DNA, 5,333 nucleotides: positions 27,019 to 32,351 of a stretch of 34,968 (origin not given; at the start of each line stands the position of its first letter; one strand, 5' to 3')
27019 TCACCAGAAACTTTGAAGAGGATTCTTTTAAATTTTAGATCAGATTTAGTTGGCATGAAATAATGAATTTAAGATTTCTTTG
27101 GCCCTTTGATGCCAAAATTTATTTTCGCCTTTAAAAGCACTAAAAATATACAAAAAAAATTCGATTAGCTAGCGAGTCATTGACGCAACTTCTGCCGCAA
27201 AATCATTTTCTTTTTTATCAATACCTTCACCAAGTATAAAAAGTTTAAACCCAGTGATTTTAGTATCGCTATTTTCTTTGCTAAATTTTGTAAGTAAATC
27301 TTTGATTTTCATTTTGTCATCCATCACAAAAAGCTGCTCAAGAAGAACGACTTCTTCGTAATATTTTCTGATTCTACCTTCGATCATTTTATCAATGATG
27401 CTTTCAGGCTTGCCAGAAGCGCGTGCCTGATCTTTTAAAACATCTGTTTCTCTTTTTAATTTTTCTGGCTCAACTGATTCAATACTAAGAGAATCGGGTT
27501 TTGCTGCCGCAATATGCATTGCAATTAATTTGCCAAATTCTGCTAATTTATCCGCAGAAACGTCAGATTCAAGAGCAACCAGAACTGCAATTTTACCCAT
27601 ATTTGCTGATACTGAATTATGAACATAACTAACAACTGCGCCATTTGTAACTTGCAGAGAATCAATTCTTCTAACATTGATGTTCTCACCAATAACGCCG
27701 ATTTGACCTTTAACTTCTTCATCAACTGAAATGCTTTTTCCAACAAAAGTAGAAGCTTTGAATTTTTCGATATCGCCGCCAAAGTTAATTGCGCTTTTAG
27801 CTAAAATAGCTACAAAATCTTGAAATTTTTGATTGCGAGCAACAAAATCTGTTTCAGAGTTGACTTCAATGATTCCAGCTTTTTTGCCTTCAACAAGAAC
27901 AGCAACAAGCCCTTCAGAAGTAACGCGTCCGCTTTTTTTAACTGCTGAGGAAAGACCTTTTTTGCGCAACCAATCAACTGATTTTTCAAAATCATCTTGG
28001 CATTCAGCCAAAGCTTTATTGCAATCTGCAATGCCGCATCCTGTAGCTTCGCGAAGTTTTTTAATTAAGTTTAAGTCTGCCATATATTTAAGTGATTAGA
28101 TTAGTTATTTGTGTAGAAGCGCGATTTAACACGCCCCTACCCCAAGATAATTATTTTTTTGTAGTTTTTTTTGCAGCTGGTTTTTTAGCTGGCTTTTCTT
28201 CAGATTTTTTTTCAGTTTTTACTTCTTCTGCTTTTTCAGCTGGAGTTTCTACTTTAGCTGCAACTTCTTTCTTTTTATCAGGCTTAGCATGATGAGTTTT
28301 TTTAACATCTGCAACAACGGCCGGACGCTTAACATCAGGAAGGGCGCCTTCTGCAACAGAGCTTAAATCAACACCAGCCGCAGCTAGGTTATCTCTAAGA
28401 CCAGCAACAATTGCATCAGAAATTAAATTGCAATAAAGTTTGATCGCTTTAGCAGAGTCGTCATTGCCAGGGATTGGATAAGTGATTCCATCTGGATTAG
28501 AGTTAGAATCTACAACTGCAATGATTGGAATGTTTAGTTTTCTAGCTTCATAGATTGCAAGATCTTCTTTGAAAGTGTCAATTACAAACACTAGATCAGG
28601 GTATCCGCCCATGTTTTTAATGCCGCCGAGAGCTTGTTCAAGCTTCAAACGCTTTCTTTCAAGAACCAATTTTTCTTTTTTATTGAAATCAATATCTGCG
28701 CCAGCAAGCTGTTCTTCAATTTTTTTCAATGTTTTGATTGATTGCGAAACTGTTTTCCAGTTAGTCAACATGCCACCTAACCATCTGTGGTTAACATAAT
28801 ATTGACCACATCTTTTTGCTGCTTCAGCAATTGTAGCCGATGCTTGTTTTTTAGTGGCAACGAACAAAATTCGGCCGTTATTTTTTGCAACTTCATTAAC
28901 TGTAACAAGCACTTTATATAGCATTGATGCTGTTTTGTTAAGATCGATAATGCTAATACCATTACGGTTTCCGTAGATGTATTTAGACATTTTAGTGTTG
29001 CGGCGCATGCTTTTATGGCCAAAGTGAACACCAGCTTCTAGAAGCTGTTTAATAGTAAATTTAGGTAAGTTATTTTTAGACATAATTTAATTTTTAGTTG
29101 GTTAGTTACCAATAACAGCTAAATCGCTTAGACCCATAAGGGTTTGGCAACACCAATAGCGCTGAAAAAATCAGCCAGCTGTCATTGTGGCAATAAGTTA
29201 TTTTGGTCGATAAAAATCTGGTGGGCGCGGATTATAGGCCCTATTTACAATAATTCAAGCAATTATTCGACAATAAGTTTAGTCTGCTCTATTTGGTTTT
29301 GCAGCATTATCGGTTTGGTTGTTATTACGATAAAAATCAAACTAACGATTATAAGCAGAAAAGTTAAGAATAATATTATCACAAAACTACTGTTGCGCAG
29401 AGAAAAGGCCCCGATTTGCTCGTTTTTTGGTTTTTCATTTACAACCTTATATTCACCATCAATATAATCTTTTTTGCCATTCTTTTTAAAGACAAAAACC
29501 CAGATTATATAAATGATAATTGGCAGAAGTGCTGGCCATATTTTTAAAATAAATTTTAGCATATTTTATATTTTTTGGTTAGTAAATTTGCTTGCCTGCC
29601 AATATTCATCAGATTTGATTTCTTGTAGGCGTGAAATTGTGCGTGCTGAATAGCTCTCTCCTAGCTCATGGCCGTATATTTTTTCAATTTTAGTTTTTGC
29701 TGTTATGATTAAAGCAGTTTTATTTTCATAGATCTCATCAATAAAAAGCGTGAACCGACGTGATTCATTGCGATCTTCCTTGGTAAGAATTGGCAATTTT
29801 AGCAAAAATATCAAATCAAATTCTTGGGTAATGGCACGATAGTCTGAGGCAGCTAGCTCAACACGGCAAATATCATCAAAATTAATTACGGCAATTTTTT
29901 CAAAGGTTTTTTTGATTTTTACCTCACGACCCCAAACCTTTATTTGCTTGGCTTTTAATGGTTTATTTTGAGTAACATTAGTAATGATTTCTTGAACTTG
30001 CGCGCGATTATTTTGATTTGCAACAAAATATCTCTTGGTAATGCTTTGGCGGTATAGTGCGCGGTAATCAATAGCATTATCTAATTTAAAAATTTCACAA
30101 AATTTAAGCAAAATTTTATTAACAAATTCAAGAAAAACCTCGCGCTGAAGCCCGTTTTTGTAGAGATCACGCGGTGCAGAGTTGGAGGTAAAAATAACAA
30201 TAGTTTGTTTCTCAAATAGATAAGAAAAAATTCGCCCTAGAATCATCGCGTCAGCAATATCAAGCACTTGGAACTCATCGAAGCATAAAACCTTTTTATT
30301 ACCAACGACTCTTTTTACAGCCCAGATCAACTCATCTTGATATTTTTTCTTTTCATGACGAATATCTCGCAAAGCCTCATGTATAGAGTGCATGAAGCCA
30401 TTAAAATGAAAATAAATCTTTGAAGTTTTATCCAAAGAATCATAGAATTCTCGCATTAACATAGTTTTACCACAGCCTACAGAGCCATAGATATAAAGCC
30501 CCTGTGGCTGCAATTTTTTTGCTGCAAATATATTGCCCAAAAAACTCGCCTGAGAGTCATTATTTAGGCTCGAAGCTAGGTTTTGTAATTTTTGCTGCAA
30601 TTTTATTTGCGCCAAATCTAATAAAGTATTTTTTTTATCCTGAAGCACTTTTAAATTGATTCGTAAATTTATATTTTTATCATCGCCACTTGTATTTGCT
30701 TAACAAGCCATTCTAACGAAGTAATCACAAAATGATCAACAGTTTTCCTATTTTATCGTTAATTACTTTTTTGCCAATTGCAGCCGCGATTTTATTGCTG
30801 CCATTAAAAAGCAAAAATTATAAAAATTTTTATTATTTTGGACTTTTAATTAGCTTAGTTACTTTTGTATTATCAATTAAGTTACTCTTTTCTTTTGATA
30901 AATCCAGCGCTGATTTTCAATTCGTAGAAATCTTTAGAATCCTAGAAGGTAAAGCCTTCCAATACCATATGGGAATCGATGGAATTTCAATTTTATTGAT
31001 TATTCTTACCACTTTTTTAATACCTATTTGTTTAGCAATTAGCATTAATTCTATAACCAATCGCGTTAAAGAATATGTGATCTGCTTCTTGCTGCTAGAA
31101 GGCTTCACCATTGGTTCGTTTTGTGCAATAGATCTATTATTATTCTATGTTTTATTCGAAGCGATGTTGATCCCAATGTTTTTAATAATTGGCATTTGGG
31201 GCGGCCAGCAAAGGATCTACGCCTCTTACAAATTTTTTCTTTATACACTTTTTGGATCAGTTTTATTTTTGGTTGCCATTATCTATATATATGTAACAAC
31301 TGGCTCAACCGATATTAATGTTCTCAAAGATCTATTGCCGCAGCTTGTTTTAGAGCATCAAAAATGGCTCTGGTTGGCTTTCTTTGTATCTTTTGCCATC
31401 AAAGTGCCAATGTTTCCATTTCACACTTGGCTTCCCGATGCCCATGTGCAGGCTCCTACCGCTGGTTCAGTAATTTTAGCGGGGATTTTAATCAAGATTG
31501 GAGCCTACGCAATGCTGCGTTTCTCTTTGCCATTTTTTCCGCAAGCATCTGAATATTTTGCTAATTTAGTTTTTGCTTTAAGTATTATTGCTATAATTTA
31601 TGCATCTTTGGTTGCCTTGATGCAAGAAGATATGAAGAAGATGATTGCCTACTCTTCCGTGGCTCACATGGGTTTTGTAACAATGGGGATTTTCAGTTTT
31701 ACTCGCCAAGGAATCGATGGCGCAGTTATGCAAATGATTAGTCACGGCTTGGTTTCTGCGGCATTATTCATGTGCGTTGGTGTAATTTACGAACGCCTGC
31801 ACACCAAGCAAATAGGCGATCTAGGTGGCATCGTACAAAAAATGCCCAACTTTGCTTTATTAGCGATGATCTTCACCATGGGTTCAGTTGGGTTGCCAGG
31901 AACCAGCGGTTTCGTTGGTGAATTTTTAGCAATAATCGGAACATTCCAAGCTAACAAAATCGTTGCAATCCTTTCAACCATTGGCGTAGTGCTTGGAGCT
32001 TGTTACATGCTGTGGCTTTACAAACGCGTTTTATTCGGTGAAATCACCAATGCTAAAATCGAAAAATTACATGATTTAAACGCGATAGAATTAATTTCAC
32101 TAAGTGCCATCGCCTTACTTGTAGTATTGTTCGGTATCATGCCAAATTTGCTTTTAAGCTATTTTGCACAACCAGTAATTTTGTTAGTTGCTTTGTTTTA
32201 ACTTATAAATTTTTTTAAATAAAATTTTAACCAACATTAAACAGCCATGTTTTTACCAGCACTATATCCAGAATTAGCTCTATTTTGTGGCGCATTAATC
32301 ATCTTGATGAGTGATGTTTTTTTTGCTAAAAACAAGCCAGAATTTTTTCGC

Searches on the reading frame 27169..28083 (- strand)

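Call 77: search_protein_families(library=pfam, proteins=[window:27169-28083:-], max_evalue=0.01)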
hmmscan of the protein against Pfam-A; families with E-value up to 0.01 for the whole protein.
window:27169-28083:- (304 aa): 2 families
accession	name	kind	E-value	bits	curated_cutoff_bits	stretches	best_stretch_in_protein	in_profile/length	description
PF00889.24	EF_TS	-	5.3e-62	209.5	27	1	70-286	2-204/204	Elongation factor TS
PF25025.1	EF-Ts_N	-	1.1e-06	28.9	33.2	1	5-42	15-53/60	Elongation factor Ts, mitochondrial, N-terminal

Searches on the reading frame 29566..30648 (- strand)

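Call 77: search_protein_families(library=pfam, proteins=[window:29566-30648:-], max_evalue=0.01)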
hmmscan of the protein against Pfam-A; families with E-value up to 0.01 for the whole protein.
window:29566-30648:- (360 aa): 12 families
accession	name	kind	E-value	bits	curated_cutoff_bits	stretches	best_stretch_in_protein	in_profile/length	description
PF03969.22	AFG1_ATPase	-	1.4e-77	261.6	27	1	5-350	13-358/361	AFG1-like ATPase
PF13173.12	AAA_14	-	2.3e-08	34.5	27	1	51-164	5-105/129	AAA domain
PF00308.24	Bac_DnaA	-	4.3e-06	27.4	23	1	49-163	35-145/162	Bacterial DnaA ATPAse domain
PF13401.12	AAA_22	-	1e-05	26.3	27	1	50-134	7-101/130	AAA domain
PF13191.12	AAA_16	-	2e-05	25.6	32.6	1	45-90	21-70/167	AAA ATPase domain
PF01637.24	ATPase_2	-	4.9e-05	23.7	33.2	1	51-116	23-87/225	ATPase domain predominantly from Archaea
PF00004.35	AAA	-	0.00018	22.4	21.2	1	52-133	2-73/131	ATPase family associated with various cellular activities (AAA)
PF07728.20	AAA_5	-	0.00076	19.9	22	1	52-129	3-78/139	AAA domain (dynein-related subfamily)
PF24883.2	NPHP3_N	-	0.0012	19.5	24.8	1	48-83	22-59/164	Nephrocystin 3, N-terminal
PF05970.20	PIF1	-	0.0047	17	25.9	0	30-78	3-52/223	PIF1-like helicase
PF00910.28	RNA_helicase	-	0.0052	17.7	21.5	0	51-79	1-35/105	RNA helicase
PF00931.28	NB-ARC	-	0.0086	15.8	23.5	0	47-87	17-54/248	NB-ARC domain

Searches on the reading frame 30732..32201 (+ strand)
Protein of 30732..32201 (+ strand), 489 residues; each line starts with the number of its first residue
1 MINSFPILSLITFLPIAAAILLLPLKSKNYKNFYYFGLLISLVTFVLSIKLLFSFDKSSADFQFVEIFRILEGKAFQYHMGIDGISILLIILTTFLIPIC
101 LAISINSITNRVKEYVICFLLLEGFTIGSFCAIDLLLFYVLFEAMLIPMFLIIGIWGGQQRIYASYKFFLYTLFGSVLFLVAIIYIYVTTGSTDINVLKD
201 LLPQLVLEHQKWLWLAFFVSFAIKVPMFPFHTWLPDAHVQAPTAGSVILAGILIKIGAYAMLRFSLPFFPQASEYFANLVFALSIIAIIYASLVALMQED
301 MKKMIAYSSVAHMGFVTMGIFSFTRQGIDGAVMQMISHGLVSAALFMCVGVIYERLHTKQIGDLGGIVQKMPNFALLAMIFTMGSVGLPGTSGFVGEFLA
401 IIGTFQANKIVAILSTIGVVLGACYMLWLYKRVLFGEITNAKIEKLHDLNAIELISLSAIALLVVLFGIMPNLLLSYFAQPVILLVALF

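Call 77: search_protein_families(library=pfam, proteins=[window:30732-32201:+], max_evalue=0.01)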
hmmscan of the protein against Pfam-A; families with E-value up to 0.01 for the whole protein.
window:30732-32201:+ (489 aa): 2 families
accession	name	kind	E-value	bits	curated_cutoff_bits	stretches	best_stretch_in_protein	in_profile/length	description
PF00361.26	Proton_antipo_M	-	5.8e-84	282.2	21.5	1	132-421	1-293/294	NADH:quinone oxidoreductase/Mrp antiporter, TM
PF01059.23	Oxidored_q5_N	-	0.0024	18.4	22.7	1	52-123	29-104/110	NADH-ubiquinone oxidoreductase chain 4, amino terminus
